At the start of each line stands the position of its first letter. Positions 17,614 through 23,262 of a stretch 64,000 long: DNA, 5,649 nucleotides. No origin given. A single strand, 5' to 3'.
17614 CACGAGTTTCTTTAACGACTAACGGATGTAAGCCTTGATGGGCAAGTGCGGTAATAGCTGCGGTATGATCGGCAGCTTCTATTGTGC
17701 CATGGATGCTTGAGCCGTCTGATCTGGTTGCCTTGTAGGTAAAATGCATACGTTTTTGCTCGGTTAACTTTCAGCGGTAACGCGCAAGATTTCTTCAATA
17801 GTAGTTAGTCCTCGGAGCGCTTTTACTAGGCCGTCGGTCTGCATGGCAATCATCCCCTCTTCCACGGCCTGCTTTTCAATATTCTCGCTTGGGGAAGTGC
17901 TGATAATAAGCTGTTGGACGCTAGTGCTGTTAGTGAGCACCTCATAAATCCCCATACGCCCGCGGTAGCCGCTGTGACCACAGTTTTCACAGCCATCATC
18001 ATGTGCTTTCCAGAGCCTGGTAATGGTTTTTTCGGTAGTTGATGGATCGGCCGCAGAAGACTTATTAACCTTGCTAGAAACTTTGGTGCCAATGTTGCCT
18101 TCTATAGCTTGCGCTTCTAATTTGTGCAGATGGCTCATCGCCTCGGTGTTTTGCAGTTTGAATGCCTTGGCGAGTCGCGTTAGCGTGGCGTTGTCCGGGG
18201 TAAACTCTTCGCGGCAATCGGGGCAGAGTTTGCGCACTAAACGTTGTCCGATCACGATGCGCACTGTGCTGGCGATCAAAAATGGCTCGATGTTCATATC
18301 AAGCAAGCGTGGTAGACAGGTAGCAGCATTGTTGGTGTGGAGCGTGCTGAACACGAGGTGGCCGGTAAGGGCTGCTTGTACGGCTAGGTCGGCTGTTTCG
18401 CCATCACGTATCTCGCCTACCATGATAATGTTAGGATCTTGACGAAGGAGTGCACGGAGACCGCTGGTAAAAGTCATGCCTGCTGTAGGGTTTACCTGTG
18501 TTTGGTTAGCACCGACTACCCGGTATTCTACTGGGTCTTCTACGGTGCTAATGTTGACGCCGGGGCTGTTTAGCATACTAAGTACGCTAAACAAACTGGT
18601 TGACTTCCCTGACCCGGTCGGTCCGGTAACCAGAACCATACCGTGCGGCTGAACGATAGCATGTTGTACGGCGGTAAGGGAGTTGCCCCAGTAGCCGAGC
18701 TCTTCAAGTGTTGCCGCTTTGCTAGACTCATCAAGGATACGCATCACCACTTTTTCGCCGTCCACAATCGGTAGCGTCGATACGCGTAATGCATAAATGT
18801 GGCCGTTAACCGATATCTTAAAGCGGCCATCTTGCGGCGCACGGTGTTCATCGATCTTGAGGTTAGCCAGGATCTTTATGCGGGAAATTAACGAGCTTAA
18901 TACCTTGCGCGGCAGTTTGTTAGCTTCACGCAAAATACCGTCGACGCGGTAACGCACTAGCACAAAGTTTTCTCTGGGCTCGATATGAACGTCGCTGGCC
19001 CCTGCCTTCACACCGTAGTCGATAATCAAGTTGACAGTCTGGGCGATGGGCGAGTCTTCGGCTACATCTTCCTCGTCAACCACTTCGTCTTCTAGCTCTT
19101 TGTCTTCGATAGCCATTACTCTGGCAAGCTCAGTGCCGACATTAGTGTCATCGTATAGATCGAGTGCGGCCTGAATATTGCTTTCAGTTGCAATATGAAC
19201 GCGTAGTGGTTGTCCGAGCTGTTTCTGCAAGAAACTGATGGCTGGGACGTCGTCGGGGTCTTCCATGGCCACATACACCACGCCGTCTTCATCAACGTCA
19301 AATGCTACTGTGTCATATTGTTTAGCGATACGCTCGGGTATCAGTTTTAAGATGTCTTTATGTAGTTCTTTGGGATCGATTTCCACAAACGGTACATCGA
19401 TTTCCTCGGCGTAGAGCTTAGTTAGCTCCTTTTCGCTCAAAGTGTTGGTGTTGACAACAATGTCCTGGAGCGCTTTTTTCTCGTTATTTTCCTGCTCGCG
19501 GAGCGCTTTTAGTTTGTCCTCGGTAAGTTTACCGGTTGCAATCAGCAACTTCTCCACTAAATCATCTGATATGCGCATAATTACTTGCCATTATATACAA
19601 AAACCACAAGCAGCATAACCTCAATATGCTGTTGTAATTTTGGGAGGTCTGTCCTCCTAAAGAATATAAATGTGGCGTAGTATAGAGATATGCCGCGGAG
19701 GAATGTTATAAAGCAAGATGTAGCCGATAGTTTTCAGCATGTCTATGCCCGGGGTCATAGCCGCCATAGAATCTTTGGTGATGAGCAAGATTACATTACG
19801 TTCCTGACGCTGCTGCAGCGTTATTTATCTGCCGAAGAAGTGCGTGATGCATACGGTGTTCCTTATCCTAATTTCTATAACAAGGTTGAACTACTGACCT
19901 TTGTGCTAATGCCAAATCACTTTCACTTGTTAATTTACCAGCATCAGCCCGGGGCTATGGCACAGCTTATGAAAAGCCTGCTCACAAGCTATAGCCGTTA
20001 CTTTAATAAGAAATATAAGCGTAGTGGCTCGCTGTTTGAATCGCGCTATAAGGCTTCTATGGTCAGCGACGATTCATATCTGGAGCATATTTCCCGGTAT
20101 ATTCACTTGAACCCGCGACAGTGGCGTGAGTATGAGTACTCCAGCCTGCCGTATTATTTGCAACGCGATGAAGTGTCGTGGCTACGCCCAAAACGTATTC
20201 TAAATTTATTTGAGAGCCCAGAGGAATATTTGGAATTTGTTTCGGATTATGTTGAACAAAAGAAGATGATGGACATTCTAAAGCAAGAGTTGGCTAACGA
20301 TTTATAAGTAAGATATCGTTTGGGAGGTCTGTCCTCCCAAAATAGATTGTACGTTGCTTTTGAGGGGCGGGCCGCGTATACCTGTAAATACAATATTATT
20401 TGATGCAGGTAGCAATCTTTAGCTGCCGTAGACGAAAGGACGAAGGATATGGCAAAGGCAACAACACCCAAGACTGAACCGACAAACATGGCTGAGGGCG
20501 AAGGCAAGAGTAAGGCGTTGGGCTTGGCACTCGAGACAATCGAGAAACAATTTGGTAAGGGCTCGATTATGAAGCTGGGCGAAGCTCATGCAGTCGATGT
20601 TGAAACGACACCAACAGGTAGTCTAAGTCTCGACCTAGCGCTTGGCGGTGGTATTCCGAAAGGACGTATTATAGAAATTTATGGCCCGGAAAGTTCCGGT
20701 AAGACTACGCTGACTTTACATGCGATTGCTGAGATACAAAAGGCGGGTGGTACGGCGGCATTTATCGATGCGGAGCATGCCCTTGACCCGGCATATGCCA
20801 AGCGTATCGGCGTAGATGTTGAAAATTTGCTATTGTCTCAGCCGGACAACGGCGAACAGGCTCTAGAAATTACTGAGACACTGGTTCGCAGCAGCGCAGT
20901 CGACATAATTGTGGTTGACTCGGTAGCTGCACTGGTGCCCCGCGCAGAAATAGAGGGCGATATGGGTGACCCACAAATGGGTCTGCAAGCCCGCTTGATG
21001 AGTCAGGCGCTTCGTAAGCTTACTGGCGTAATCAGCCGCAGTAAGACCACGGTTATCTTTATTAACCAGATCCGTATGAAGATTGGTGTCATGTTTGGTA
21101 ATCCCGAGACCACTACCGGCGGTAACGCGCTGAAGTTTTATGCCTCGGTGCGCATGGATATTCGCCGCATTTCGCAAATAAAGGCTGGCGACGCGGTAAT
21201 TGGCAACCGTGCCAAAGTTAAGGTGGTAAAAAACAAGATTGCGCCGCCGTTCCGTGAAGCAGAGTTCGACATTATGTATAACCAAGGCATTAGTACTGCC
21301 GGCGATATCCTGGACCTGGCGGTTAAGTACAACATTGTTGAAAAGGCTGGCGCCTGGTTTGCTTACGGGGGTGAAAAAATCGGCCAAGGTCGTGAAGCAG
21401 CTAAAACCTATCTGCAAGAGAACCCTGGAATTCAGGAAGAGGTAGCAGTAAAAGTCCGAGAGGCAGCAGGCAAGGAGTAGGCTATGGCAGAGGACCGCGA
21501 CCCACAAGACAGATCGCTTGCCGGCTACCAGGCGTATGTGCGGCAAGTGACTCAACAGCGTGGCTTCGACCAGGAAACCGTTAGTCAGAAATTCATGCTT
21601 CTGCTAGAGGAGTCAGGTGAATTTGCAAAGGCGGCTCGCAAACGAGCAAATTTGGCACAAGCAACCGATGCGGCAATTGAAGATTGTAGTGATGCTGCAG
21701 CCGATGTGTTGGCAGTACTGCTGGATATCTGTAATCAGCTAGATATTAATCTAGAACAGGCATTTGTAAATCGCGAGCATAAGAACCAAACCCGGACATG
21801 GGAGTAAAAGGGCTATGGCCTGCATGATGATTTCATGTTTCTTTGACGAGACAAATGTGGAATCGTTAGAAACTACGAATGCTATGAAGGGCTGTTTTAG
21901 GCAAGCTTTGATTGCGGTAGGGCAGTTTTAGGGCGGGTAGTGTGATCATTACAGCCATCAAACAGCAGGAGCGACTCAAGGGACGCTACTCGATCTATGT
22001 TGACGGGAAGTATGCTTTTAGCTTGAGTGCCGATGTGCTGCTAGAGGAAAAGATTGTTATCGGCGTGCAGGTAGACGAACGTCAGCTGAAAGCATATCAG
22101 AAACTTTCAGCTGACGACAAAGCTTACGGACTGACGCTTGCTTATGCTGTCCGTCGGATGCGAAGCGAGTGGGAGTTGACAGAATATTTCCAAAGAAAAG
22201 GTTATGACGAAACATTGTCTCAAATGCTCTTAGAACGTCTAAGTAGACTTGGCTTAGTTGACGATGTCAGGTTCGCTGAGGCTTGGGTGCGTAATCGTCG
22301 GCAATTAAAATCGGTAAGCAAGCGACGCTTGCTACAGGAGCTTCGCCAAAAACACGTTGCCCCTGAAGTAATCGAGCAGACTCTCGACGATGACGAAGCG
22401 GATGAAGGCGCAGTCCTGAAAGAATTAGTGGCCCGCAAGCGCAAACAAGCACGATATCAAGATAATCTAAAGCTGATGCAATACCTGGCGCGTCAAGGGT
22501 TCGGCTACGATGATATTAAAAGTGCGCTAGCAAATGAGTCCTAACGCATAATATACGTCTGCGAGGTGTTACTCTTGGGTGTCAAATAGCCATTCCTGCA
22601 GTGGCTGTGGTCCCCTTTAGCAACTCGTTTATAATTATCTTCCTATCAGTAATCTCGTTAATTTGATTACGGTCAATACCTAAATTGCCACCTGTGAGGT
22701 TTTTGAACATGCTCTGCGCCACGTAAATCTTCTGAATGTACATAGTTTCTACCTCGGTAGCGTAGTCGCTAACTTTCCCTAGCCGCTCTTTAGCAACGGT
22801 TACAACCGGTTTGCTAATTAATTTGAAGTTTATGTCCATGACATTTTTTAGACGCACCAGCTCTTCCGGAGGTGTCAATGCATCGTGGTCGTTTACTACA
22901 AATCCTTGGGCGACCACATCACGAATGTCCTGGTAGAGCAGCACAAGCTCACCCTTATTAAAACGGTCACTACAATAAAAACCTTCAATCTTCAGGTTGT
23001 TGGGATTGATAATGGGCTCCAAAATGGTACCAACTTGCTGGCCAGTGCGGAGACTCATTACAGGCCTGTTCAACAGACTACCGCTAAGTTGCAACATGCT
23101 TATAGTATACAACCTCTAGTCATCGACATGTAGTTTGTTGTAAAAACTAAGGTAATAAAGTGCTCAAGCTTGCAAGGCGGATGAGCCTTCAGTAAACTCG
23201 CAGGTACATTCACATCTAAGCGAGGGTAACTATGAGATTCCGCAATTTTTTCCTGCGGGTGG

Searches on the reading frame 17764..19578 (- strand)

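Call 75: search_protein_families(library=pfam, proteins=[window:17764-19578:-], max_evalue=0.0001)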
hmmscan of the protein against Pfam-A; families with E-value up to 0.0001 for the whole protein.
window:17764-19578:- (604 aa): 3 families
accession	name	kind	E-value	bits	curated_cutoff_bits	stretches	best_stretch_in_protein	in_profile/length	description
PF00437.27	T2SSE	-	1.2e-127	426.1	24.9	1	173-599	3-370/370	Type II/IV secretion system protein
PF05157.20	MshEN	-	7.3e-16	58.4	23.1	1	61-144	2-85/90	MshEN domain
PF13555.12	AAA_29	-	8.2e-05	22.7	27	0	305-330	15-40/61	P-loop containing region of AAA domain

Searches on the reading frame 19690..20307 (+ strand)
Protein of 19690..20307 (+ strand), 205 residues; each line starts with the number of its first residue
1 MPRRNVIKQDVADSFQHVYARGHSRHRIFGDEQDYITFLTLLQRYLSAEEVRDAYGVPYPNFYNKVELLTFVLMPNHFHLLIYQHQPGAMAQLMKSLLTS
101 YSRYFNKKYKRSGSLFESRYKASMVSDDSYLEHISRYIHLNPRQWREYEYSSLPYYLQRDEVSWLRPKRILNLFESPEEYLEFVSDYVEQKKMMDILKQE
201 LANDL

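Call 15: search_protein_families(library=pfam, proteins=[window:19690-20307:+], max_evalue=10)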
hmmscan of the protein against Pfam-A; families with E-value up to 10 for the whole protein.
window:19690-20307:+ (205 aa): 1 family
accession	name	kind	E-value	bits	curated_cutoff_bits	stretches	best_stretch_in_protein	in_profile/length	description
PF01797.21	Y1_Tnp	-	4.7e-12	46.5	23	1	64-139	39-119/121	Transposase IS200 like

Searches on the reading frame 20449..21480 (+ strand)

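Call 71: search_protein_families(library=pfam, proteins=[window:20449-21480:+], max_evalue=0.0001)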
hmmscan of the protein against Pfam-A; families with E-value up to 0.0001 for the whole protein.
window:20449-21480:+ (343 aa): 5 families
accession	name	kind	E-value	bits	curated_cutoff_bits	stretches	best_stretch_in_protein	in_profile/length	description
PF00154.27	RecA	-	4.9e-142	472.4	27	1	22-282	1-262/262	recA bacterial DNA recombination protein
PF21096.2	RecA_C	-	8.2e-24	83.9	27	1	285-340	1-56/57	RecA C-terminal domain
PF08423.17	Rad51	-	4.5e-12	46.2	22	1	55-241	9-212/244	Rad51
PF06745.19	ATPase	-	1.1e-07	31.9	26.6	1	55-210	2-166/231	KaiC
PF01637.24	ATPase_2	-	9.1e-06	26.1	33.2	1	73-203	21-113/225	ATPase domain predominantly from Archaea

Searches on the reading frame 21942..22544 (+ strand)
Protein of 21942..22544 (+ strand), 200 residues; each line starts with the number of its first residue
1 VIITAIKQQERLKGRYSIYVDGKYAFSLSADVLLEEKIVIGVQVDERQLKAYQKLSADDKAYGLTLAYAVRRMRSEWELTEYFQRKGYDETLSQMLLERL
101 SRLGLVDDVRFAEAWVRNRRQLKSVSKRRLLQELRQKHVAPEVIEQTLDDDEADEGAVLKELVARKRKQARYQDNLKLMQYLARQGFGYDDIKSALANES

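Call 15: search_protein_families(library=pfam, proteins=[window:21942-22544:+], max_evalue=10)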
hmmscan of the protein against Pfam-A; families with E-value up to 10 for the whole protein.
window:21942-22544:+ (200 aa): 5 families
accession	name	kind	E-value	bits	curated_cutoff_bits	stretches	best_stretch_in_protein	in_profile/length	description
PF02631.22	RecX_HTH2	-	5.9e-16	58.9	26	1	107-148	1-42/42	RecX, second three-helix domain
PF21982.2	RecX_HTH1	-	5e-12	46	26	2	61-100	1-40/40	RecX, first three-helix domain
PF21981.2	RecX_HTH3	-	3.9e-06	27.4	26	1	159-196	7-48/48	RecX, third three-helix domain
PF21933.2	MCM5_C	-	0.0097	16.3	27.2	1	124-149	15-40/59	MCM5, C-terminal domain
PF14619.11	SnAC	-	0.016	16.1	27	1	124-176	14-66/72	Snf2-ATP coupling, chromatin remodelling complex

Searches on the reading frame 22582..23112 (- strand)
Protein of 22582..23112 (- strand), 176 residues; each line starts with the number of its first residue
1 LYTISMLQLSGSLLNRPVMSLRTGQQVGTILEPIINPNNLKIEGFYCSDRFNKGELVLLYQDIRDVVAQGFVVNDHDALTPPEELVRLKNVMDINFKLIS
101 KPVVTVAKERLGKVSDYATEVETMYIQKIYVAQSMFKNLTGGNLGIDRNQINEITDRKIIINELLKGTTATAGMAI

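Call 15: search_protein_families(library=pfam, proteins=[window:22582-23112:-], max_evalue=10)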
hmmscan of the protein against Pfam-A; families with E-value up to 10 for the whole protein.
window:22582-23112:- (176 aa): 1 family
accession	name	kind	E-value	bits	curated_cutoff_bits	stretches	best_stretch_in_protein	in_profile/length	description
PF05239.21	PRC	-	2.1e-05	24.9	21.2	2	97-160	8-70/78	PRC-barrel domain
